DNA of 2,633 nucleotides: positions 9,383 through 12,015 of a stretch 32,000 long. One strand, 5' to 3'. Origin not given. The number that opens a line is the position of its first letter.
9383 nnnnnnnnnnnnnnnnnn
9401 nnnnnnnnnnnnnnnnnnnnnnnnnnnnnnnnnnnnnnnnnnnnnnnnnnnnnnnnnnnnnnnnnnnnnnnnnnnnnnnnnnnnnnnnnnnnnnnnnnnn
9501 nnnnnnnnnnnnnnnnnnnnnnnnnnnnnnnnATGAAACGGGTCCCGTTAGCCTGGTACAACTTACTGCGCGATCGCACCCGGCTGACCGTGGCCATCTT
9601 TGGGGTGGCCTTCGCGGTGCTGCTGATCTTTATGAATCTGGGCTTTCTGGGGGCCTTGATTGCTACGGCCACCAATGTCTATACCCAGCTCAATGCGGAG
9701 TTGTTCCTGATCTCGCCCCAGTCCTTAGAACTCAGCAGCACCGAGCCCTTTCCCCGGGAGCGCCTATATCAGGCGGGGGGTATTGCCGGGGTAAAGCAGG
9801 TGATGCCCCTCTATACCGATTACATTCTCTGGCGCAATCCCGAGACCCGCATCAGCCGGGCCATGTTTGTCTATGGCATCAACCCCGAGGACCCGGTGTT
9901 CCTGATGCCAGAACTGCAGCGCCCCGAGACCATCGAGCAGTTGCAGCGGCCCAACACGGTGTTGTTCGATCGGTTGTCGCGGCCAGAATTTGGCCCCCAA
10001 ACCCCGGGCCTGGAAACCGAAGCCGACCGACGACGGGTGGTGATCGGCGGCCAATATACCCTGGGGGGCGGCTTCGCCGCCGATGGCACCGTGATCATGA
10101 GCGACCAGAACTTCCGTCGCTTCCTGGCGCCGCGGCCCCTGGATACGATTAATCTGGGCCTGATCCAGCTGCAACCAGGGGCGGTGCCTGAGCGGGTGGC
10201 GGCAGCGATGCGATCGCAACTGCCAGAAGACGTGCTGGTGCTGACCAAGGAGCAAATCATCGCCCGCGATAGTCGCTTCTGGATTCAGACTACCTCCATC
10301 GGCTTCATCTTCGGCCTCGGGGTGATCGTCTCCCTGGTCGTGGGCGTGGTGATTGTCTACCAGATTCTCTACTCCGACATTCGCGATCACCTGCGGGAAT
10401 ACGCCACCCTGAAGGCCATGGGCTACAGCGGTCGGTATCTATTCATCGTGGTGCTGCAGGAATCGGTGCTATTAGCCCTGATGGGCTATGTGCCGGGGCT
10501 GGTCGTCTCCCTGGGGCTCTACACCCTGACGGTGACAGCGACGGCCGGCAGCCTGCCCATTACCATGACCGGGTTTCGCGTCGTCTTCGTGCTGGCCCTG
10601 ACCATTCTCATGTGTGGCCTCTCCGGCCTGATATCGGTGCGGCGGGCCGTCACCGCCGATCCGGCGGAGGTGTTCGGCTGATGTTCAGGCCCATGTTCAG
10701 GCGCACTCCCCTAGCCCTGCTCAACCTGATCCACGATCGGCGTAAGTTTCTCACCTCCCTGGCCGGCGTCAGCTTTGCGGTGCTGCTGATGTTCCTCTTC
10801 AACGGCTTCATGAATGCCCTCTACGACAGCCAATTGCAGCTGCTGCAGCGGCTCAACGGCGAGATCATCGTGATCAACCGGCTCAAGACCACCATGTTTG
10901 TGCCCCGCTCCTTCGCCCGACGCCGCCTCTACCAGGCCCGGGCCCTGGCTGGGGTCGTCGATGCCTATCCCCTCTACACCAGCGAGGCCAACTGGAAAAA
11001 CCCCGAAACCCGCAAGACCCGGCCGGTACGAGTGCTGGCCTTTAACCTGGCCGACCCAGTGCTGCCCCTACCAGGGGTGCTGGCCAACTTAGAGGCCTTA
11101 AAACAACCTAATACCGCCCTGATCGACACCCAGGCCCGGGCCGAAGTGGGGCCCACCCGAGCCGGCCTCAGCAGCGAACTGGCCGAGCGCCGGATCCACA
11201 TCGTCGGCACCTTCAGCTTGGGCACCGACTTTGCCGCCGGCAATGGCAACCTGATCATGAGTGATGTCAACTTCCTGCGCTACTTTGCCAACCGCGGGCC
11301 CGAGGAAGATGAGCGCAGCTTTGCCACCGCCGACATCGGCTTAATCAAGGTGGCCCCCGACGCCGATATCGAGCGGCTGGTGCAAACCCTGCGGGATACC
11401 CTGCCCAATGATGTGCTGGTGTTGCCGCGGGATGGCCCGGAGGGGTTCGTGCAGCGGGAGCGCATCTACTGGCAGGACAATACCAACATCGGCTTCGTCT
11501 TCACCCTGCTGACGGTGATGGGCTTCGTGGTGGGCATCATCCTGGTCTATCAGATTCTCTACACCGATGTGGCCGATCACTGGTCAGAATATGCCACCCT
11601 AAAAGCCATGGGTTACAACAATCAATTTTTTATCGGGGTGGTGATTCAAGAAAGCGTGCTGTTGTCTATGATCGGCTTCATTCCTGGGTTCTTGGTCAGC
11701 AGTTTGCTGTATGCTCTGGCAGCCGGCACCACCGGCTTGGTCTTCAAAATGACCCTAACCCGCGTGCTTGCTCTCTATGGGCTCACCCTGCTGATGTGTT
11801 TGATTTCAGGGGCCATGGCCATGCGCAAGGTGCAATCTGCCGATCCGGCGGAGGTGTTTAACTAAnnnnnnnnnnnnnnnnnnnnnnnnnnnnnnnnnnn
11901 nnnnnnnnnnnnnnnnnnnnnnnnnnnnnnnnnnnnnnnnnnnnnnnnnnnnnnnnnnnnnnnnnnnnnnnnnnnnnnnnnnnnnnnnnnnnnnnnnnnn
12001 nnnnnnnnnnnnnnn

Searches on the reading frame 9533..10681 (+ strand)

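Call 49: search_protein_families(library=pfam, proteins=[window:9533-10681:+], max_evalue=0.001)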
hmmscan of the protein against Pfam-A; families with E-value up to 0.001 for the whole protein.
window:9533-10681:+ (382 aa): 1 family
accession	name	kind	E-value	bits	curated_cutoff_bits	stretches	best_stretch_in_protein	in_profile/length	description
PF02687.27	FtsX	-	2.2e-14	54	25.5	1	264-377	4-120/120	FtsX-like permease C-terminal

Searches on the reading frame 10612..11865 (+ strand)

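Call 49: search_protein_families(library=pfam, proteins=[window:10612-11865:+], max_evalue=0.001)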
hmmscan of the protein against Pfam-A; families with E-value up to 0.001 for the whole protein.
window:10612-11865:+ (417 aa): 1 family
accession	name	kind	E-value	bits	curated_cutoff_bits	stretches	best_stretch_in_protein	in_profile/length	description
PF02687.27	FtsX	-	1.5e-08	35.1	25.5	1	300-407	3-115/120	FtsX-like permease C-terminal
